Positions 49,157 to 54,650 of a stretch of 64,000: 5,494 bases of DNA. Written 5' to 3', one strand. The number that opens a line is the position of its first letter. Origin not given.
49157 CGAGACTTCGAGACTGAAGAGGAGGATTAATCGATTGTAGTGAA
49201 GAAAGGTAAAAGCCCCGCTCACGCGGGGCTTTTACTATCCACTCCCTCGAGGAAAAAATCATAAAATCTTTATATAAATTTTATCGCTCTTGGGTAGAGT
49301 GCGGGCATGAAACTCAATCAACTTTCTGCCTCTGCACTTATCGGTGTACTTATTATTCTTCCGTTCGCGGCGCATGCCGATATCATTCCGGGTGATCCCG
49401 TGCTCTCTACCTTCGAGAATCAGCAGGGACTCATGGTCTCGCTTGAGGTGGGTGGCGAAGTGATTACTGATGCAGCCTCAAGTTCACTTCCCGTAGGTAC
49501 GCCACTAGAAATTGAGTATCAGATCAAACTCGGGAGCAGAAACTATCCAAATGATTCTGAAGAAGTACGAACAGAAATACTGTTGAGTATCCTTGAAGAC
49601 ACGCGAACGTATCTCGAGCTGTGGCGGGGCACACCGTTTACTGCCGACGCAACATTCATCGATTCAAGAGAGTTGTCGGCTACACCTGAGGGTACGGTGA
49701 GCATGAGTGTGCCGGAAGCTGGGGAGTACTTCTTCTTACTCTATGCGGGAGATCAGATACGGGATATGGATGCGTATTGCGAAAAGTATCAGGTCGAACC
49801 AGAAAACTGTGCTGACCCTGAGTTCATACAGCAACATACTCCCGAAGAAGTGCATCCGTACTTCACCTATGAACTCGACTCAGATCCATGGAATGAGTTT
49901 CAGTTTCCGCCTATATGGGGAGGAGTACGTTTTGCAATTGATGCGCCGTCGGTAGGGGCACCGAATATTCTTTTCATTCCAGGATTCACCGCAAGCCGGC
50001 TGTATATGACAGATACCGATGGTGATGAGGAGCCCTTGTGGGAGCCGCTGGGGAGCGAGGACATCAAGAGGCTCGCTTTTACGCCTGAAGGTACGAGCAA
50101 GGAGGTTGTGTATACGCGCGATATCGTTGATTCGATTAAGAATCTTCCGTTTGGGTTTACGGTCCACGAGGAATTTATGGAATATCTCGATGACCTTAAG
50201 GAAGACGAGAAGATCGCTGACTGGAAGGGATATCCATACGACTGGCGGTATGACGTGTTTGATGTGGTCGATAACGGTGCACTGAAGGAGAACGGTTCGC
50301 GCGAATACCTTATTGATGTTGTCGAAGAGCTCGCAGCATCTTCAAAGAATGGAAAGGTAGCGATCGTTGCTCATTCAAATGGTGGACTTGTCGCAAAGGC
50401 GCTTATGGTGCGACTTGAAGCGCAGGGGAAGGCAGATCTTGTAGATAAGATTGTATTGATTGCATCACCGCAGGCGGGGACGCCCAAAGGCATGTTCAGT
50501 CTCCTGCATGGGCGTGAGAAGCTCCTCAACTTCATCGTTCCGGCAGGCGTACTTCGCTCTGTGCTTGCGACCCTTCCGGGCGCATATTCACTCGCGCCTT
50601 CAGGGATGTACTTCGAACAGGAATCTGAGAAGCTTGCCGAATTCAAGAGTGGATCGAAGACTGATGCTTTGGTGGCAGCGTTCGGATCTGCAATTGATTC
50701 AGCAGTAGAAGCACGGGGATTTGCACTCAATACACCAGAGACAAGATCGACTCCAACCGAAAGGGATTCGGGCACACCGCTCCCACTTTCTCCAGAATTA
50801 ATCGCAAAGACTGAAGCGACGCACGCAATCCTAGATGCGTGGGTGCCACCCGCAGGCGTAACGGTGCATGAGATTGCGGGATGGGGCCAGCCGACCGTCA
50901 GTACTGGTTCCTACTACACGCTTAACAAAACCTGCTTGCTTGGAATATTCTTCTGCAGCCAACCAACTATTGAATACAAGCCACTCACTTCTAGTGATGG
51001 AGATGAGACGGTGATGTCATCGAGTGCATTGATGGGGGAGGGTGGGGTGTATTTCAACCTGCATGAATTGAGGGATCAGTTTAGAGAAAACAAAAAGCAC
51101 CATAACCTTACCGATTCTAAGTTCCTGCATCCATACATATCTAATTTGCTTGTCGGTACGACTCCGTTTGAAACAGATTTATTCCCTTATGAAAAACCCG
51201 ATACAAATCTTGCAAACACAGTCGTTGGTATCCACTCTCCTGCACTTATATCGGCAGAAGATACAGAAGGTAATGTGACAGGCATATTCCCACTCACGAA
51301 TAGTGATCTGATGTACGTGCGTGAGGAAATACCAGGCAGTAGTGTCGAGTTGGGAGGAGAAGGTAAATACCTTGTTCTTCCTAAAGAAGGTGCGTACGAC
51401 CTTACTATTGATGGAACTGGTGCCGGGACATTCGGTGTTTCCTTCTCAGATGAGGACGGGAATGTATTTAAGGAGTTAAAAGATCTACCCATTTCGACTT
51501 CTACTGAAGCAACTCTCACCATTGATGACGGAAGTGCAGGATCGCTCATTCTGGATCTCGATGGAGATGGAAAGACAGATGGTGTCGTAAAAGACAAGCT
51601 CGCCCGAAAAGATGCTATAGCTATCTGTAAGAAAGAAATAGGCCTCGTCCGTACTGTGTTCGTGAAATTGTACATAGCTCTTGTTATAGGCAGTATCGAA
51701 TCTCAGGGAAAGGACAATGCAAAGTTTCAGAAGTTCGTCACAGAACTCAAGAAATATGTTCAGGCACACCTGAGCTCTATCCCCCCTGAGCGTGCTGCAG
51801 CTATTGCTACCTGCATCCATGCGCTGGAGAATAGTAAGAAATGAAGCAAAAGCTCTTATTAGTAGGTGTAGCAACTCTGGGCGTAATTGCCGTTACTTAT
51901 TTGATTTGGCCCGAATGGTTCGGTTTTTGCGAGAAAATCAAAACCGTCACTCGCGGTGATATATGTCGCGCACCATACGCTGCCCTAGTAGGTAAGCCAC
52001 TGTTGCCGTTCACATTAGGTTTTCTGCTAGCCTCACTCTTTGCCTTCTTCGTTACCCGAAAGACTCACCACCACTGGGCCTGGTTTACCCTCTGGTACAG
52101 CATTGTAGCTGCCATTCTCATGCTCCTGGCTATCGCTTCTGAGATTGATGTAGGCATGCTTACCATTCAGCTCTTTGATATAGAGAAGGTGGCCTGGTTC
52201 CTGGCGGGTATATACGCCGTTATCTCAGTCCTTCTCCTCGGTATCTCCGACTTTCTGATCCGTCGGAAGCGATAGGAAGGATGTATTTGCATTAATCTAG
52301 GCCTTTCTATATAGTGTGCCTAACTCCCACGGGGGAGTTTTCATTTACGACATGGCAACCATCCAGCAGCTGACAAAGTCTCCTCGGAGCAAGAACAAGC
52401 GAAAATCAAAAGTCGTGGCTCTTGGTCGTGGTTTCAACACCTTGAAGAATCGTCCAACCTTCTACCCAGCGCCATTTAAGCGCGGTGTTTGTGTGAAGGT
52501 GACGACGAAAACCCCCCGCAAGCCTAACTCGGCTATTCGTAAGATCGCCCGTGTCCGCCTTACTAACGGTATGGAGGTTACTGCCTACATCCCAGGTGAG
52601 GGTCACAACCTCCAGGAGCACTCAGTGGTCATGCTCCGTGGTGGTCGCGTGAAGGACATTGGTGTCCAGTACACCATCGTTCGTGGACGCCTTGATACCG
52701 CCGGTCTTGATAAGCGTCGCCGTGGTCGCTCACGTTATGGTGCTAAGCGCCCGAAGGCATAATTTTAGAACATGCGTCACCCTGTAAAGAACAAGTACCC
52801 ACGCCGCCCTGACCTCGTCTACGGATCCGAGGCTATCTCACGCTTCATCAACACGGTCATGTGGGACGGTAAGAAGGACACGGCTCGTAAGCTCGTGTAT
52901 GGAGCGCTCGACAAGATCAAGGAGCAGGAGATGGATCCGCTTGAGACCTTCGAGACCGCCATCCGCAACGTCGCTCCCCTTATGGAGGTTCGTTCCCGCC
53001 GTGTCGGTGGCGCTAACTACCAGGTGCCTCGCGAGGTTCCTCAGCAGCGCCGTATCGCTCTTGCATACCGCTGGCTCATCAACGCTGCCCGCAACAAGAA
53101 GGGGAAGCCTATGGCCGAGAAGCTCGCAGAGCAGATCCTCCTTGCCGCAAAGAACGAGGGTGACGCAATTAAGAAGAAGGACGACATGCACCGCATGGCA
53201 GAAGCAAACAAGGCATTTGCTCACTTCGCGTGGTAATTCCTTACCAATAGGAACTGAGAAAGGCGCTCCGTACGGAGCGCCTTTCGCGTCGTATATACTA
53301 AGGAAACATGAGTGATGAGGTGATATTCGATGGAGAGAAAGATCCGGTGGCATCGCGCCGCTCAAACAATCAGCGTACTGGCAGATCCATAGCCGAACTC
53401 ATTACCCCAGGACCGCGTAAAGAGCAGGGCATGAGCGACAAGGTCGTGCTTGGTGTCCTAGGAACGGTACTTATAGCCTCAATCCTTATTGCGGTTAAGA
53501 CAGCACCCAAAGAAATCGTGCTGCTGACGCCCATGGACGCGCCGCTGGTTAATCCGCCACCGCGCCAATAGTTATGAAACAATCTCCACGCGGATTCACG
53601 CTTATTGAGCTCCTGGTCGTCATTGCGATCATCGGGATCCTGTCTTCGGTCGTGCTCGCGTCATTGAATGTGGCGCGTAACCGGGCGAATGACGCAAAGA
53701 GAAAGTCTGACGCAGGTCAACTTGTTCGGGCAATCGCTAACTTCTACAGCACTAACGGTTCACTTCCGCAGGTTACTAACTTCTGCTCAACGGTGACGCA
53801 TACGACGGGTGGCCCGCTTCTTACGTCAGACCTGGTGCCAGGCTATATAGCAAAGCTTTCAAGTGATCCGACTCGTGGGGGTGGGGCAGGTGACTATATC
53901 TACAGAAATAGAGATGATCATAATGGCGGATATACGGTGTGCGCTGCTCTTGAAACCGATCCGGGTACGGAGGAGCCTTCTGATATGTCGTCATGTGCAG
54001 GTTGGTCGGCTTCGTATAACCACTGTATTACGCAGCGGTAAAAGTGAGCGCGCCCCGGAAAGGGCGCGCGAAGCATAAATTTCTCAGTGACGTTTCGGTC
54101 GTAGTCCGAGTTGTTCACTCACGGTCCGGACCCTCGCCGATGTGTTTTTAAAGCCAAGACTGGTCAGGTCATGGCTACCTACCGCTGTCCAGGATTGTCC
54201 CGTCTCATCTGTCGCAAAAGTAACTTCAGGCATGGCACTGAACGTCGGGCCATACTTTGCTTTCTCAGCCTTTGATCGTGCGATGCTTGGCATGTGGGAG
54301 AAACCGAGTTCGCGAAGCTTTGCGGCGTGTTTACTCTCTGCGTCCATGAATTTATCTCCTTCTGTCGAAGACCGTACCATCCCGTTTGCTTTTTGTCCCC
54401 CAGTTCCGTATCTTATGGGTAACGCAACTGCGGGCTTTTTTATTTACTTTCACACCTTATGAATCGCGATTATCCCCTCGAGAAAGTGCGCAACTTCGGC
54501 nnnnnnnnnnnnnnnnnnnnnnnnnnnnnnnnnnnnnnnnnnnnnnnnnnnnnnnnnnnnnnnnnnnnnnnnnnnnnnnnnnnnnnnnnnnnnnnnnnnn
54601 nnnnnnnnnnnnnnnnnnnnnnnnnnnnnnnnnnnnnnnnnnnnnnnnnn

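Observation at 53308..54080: Type IV major pilin gene located inside the str operon between rpsG and fusA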

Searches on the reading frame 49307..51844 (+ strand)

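Call 3: search_protein_families(library=pfam, proteins=[window:49307-51844:+], max_evalue=0.01)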
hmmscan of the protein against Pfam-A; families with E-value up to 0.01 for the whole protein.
window:49307-51844:+ (845 aa): 8 families
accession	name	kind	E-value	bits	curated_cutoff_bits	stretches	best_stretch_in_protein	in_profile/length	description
PF02450.21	LCAT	-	3.8e-13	49.9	21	1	308-575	89-357/392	Lecithin:cholesterol acyltransferase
PF24096.1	DUF7379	-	1.1e-06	29.1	33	1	338-393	57-116/191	Domain of unknown function (DUF7379)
PF07819.20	PGAP1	-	6.2e-06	26.6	24.3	1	336-393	73-133/233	PGAP1-like alpha/beta domain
PF05057.20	DUF676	-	0.0049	16.8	20.3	1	336-381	63-112/217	Putative serine esterase (DUF676)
PF12697.13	Abhydrolase_6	-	0.0067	17.6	26.3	0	326-440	51-135/217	Alpha/beta hydrolase family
PF02089.21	Palm_thioest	-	0.007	16.5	26.8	0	338-395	61-116/254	Palmitoyl protein thioesterase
PF24322.2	Tle3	-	0.008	16.1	27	0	335-390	168-222/321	T6SS Tle3 phospholipase effector domain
PF05990.18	DUF900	-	0.0097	15.8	20.5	0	329-388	74-135/232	Alpha/beta hydrolase of unknown function (DUF900)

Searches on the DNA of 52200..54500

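Call 53: search_rna_families(source=window, start=52200, end=54500, threshold=evalue, max_evalue=1)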
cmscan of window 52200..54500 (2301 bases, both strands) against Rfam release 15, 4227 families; matches with E-value up to 1: 0.
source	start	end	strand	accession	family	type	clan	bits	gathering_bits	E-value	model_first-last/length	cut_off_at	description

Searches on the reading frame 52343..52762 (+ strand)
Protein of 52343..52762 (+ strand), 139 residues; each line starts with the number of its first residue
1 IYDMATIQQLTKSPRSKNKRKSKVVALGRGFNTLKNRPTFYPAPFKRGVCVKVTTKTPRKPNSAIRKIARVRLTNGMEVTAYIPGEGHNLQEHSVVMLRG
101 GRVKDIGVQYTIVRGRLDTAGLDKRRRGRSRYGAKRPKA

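Call 3: search_protein_families(library=pfam, proteins=[window:52343-52762:+], max_evalue=0.01)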
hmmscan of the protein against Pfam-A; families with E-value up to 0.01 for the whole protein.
window:52343-52762:+ (139 aa): 1 family
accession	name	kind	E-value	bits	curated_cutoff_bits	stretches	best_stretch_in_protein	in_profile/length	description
PF00164.32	Ribosom_S12_S23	-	2.9e-32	111.1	22.3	1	37-138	5-109/110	Ribosomal protein S12/S23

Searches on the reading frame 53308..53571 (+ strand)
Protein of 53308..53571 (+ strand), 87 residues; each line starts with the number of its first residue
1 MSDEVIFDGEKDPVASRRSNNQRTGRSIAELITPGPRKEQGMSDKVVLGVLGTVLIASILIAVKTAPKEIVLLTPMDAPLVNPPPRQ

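Call 3: search_protein_families(library=pfam, proteins=[window:53308-53571:+], max_evalue=0.01)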
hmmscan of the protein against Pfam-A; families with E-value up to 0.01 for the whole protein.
window:53308-53571:+ (87 aa): 0 families

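Call 26: find_homologous_proteins(query=window:53308-53571:+, max_evalue=0.01)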
Query window:53308-53571:+ (87 aa): 8 proteins with E <= 0.01 among 10 candidates.
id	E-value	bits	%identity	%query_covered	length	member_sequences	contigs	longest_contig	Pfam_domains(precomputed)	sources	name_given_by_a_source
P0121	1.1e-44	168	99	95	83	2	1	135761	-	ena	-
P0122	2.8e-30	122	67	100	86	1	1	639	-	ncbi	-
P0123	7.3e-27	111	63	94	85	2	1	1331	-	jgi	jgi:hypothetical protein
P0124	1.1e-26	110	59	100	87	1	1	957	-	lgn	-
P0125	7.2e-26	108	60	98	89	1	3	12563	-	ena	-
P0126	2.2e-25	106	62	93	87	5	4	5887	-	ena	-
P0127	9.3e-21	91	63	82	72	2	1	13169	-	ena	-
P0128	9.6e-20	88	61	97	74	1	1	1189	-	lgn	-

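Call 30: search_protein_families(library=ncbifam, proteins=[window:53308-53571:+], max_evalue=0.01)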
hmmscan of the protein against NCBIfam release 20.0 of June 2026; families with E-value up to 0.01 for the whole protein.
window:53308-53571:+ (87 aa): 0 families

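Call 57: find_related_loci(query=A2, collection=metagenome_contigs, flank=4000)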
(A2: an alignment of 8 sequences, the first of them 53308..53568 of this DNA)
Query A2 (87 aa) in metagenome_contigs; peptide patterns used: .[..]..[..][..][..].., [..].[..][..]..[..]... (x = any residue, [..] = any of these).
71 stretches matched a pattern; 1 encode a relative of the query (tblastn E <= 1e-3); 1 distinct loci.
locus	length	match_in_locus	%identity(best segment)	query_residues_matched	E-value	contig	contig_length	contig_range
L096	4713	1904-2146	62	3-83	7e-33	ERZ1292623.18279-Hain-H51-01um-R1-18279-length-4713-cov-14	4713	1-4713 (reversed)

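Call 62: search_protein_representatives(alignment_id=A2)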
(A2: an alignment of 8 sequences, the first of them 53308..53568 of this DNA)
Query: 8 sequences, 87 profile positions. Proteins with E-value up to 0.001 (for the whole library): 3; up to 1e-10: 1; up to 1e-30: 1. The best 3 are listed.
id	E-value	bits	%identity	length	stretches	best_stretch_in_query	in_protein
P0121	2.4e-39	149.5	-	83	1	6-87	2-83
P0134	5.7e-08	48.9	-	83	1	3-85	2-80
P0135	8.9e-07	45.1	-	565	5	56-85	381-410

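Call 72: predict_structure(alignment_id=A2)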
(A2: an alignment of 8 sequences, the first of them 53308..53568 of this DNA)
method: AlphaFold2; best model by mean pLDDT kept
length: 87 residues; sequences in the alignment: 8
mean_pLDDT: 63.0   pTM: 0.28
mean pLDDT of the five models: 63.0, 62.7, 61.6, 59.7, 58.4
residues with pLDDT >= 90: 0; 70-90: 20; 50-70: 63; < 50: 4
segments of 3 or more residues with pLDDT < 50: none
pLDDT, mean of each block of 10 residues (from residue 1): 51 53 56 59 71 86 69 59 63
secondary structure, 60 per line:
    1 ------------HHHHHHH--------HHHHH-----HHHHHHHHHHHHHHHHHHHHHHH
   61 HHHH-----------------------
elements in order: H13-19 H28-32 H38-64
